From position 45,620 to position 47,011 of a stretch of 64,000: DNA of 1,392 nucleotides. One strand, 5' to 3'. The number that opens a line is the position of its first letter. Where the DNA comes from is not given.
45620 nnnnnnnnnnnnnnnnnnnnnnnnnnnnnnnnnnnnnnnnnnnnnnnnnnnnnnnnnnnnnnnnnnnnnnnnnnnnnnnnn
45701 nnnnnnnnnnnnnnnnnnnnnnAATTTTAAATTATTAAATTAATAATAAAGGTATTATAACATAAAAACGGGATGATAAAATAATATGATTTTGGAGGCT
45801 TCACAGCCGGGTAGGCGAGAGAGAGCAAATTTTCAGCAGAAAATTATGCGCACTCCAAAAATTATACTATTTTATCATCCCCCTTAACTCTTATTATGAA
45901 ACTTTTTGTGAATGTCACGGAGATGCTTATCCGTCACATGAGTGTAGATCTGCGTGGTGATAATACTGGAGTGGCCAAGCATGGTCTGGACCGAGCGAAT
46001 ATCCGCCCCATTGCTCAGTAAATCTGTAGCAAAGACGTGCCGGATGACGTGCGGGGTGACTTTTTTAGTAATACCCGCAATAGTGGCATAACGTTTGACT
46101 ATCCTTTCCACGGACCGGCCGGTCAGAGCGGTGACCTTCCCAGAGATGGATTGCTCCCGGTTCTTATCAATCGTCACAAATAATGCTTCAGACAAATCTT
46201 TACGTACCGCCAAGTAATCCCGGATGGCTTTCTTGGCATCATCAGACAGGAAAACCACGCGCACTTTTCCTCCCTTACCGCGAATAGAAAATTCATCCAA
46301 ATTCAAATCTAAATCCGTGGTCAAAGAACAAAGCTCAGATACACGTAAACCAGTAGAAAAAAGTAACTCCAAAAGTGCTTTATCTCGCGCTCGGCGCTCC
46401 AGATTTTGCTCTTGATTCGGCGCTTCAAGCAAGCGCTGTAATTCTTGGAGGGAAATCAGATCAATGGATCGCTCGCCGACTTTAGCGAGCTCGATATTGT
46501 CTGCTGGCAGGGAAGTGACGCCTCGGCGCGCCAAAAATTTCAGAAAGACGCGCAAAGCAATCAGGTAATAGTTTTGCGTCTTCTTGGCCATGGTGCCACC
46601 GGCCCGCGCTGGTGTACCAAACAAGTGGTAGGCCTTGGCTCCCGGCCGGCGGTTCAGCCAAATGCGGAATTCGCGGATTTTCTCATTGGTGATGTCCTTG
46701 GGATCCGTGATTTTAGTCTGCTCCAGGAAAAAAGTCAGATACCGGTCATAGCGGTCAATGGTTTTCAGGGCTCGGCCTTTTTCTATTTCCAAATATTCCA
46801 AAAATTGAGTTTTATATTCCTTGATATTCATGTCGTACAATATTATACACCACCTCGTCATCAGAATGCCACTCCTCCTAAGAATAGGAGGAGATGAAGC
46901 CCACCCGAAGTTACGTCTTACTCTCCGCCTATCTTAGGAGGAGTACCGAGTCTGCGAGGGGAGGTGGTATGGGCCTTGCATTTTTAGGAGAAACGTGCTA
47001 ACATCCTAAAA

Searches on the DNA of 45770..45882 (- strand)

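Call 74: search_dna_similar(query=window:45770-45882:-, collection=phages, mode=distant, max_evalue=0.01)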
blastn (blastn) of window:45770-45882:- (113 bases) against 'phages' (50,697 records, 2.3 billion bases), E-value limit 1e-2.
No match.

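Call 75: search_dna_similar(query=window:45770-45882:-, collection=plasmids, mode=distant, max_evalue=0.01)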
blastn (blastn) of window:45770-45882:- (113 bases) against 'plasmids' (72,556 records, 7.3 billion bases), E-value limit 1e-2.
No match.

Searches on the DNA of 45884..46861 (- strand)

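Call 76: search_rna_families(source=L051, start=9380, end=13720, threshold=evalue, max_evalue=1)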
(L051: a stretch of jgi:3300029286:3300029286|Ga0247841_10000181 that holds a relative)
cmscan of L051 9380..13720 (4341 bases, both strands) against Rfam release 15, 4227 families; matches with E-value up to 1: 3.
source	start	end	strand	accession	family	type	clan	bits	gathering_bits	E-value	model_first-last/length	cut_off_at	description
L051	13171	13300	-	RF04205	MIR2606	Gene; miRNA;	-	28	139.7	0.39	16-150/165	no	MIR2606 microRNA precursor family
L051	13101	13135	+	RF04347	Plastid-ccsA-ndhD-2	Cis-reg;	-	24.2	51.5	0.17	1-53/53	no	Plastid-ccsA-ndhD-2 3UTR RNA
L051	12959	13028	+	RF02480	GlsR14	Gene; snRNA; snoRNA; CD-box;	-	19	90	0.35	1-68/68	no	Small nucleolar RNA GlsR14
